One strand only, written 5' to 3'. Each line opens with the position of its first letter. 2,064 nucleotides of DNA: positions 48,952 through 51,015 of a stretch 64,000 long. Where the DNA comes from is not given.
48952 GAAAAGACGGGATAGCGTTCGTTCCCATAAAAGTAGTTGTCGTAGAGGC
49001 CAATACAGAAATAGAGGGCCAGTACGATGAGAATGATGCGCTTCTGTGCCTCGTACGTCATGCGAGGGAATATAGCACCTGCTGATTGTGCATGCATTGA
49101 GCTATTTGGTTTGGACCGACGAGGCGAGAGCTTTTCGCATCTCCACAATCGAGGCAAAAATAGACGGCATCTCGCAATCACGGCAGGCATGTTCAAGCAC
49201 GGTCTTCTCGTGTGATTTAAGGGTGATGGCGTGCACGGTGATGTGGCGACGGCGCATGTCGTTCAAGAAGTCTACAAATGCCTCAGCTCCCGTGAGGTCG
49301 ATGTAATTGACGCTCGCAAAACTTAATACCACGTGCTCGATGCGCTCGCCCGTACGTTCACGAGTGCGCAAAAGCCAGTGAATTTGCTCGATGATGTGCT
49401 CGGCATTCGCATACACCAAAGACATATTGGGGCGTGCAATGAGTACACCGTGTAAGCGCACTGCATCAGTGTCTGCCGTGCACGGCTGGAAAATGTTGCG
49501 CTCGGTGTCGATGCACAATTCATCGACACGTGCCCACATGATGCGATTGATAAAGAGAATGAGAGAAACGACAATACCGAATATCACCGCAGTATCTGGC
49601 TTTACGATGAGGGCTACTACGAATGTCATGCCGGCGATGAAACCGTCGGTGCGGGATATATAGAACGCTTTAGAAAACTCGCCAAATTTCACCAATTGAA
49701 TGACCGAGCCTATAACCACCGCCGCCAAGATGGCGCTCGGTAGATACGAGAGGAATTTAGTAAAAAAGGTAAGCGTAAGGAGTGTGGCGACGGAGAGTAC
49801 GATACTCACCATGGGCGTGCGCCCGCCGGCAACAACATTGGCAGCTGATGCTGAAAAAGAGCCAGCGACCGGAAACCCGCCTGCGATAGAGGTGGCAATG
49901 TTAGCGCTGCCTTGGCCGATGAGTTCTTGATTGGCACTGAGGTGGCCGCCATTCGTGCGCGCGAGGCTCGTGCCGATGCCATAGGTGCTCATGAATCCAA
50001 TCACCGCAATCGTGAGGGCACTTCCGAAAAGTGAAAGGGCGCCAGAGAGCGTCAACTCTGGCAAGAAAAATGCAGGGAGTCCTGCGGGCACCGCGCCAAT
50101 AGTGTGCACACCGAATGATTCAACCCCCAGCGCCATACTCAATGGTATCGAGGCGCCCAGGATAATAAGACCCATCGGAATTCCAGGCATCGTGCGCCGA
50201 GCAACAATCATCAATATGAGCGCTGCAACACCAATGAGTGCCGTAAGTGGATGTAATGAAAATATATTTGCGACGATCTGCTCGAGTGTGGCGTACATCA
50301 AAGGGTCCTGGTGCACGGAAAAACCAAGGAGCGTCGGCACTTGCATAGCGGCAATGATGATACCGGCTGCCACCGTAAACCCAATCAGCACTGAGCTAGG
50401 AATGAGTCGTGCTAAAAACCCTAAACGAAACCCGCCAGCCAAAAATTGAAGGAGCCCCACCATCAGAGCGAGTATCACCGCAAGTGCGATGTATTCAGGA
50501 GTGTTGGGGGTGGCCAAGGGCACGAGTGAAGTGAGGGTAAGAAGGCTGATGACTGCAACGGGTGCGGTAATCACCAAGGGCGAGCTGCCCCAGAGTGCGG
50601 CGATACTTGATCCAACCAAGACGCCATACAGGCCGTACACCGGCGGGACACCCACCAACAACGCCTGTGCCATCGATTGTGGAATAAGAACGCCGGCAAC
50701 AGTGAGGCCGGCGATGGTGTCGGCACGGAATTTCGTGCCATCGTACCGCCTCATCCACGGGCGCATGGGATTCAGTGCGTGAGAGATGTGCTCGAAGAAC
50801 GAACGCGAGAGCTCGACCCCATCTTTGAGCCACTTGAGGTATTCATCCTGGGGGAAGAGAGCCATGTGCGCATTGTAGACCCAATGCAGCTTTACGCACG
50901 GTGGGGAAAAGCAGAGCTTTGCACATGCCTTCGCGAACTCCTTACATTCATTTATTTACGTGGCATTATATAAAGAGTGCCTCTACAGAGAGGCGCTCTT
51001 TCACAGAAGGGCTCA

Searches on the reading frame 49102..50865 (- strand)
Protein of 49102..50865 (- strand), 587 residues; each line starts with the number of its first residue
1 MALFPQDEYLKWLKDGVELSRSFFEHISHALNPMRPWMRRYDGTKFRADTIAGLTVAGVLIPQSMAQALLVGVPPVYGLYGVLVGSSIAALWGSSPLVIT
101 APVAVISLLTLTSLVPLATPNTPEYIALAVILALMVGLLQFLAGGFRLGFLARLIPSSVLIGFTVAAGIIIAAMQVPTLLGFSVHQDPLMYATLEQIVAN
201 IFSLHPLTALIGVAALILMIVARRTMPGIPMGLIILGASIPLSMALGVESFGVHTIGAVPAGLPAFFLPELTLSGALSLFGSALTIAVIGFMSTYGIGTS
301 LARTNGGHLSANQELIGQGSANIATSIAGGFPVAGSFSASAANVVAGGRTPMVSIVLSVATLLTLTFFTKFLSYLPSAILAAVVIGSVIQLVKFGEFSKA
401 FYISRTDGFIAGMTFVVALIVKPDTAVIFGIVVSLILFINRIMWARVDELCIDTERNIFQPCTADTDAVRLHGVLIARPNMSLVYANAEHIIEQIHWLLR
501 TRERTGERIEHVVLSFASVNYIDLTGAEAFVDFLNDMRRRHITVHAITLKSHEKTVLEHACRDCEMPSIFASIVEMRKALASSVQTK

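Call 75: search_protein_families(library=pfam, proteins=[window:49102-50865:-], max_evalue=0.001)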
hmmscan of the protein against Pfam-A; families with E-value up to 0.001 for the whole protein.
window:49102-50865:- (587 aa): 2 families
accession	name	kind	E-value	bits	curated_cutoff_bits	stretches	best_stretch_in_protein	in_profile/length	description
PF00916.26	Sulfate_transp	-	4.6e-79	266.4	23.2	1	46-413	1-379/380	Sulfate permease family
PF01740.26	STAS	-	2.8e-09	37.1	22.6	1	467-545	3-76/106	STAS domain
